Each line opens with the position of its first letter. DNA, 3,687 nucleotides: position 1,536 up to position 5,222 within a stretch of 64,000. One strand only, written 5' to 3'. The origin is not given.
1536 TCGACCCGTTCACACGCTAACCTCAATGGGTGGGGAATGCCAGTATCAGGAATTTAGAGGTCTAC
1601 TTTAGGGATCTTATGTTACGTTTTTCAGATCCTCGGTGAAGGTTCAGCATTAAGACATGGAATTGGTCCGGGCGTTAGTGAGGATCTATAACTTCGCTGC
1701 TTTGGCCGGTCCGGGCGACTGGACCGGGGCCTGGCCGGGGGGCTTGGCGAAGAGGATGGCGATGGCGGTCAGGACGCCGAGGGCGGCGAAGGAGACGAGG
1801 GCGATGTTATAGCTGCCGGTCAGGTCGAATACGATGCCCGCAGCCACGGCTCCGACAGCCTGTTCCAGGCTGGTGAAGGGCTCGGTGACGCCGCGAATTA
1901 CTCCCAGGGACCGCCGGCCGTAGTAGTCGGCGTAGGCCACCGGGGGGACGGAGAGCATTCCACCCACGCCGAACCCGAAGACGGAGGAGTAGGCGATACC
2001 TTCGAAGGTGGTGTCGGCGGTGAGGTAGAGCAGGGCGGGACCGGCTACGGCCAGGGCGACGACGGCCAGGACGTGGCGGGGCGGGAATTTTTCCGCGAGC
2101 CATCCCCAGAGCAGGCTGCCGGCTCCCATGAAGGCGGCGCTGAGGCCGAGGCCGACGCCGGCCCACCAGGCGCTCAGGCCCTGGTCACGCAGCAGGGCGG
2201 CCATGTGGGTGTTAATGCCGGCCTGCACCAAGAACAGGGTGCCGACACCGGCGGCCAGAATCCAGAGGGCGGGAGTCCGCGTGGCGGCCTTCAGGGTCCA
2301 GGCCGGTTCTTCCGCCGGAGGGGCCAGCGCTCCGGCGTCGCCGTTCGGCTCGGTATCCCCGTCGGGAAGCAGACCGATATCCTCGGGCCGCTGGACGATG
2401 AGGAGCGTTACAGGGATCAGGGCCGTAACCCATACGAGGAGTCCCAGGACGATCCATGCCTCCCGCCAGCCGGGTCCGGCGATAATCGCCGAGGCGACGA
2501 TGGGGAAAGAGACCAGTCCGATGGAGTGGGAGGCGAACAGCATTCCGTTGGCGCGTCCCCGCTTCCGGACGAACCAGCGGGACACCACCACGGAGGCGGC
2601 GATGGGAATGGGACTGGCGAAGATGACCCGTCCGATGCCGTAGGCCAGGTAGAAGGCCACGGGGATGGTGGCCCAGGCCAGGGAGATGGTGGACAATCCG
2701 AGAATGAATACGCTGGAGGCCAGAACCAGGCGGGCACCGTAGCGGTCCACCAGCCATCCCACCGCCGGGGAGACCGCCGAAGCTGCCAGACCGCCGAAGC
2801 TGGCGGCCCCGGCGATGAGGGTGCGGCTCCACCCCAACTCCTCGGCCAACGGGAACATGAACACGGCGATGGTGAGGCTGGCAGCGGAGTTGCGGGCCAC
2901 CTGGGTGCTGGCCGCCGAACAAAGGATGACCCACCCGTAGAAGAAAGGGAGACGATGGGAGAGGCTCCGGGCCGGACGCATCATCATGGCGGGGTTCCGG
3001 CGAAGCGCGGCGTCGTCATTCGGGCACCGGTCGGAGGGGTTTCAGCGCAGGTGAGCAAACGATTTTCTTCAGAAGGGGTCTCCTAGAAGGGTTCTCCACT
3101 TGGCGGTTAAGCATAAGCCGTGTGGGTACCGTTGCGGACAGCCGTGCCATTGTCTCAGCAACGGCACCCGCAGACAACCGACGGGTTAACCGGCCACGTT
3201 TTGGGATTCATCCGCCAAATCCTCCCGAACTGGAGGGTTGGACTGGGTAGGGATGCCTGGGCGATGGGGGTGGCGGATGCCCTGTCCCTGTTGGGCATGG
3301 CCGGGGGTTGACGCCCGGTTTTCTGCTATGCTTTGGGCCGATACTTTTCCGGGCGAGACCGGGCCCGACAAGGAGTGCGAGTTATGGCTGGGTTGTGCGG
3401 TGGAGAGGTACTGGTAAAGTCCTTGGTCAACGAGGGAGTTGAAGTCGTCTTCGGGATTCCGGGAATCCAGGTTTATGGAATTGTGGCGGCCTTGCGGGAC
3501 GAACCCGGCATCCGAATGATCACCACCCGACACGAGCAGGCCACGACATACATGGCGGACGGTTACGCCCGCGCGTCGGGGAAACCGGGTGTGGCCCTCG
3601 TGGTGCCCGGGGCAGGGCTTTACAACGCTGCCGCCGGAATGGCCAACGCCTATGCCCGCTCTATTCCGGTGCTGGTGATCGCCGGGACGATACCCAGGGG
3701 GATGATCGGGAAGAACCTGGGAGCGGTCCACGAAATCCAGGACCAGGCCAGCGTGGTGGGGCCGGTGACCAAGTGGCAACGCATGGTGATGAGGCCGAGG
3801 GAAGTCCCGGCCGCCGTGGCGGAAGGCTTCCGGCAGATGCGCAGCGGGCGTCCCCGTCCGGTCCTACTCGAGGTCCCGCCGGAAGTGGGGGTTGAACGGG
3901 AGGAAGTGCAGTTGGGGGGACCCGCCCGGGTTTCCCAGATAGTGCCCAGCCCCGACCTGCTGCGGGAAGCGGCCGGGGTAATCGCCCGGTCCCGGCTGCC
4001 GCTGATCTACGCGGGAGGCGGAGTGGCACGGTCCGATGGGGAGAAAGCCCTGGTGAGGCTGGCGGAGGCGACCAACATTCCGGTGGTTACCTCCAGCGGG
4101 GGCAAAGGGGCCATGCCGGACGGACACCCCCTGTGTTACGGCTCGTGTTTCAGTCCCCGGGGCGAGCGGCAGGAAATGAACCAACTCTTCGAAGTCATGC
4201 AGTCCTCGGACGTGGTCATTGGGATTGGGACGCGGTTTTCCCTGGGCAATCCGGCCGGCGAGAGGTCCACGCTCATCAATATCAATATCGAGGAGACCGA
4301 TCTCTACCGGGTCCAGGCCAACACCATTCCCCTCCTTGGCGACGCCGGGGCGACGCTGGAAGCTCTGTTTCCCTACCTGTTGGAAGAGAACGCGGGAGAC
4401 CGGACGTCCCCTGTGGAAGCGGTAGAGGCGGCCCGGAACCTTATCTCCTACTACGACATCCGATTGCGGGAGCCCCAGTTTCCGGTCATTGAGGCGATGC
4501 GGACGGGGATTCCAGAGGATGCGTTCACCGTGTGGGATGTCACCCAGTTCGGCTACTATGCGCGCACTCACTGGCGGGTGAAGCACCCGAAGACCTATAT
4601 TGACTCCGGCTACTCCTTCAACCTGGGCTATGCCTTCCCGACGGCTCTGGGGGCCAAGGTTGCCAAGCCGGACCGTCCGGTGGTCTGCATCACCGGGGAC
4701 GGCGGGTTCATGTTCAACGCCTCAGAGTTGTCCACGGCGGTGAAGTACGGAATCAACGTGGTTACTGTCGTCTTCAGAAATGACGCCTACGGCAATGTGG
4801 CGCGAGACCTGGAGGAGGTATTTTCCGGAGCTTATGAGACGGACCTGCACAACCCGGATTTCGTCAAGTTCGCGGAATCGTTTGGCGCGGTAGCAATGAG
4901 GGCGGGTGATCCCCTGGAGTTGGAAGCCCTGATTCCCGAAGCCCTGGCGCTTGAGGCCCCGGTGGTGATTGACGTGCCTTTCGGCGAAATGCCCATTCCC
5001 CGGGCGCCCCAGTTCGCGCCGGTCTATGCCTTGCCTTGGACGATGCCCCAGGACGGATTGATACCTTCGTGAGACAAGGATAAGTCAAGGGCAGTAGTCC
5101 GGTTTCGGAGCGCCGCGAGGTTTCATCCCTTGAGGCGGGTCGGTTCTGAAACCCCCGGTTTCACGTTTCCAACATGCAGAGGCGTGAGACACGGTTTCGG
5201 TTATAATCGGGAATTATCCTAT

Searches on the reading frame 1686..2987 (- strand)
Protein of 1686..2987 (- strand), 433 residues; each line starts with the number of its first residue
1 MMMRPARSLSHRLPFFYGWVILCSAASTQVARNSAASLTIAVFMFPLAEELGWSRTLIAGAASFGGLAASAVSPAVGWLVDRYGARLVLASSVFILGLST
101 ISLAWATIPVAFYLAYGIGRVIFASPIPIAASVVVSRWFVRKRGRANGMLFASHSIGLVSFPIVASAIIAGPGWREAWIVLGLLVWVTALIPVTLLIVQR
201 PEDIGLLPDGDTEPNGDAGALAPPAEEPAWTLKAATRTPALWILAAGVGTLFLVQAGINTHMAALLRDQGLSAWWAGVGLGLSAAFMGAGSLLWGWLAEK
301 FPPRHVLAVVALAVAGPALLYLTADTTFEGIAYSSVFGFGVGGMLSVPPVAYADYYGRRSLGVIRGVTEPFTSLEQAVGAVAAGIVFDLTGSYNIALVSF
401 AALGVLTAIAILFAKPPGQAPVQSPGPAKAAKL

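Call 58: search_protein_families(library=pfam, proteins=[window:1686-2987:-], max_evalue=0.00001)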
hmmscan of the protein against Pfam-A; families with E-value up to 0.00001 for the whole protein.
window:1686-2987:- (433 aa): 1 family
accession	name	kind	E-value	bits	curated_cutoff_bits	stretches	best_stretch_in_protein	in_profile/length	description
PF07690.21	MFS_1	-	4.1e-40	138.2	33.4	2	36-350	10-315/347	Major Facilitator Superfamily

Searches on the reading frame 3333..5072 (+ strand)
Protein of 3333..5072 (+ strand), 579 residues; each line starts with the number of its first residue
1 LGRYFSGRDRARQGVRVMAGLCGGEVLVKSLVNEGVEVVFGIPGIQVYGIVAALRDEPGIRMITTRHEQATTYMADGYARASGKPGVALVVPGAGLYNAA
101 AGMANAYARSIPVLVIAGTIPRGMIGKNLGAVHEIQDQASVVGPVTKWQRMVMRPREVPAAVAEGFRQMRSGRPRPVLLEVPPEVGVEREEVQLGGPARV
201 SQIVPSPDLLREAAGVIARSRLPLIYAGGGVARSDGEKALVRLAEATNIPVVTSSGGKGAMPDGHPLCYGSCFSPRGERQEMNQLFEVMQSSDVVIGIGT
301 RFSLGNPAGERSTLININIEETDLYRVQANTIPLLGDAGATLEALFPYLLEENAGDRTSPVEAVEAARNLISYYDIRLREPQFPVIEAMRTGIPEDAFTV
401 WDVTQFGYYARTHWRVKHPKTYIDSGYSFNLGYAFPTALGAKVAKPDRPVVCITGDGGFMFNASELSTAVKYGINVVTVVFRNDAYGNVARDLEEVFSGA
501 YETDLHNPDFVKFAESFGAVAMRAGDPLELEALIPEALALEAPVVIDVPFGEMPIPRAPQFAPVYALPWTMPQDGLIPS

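Call 58: search_protein_families(library=pfam, proteins=[window:3333-5072:+], max_evalue=0.00001)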
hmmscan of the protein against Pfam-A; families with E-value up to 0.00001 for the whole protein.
window:3333-5072:+ (579 aa): 3 families
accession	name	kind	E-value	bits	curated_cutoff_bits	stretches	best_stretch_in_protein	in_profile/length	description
PF02775.26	TPP_enzyme_C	-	2e-40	138.5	21.9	1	402-548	1-151/151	Thiamine pyrophosphate enzyme, C-terminal TPP binding domain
PF02776.23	TPP_enzyme_N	-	5.4e-36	123.4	26.8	1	23-138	3-116/119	Thiamine pyrophosphate enzyme, N-terminal TPP binding domain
PF00205.28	TPP_enzyme_M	-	2.3e-29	102.3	30.4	1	211-345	2-137/137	Thiamine pyrophosphate enzyme, central domain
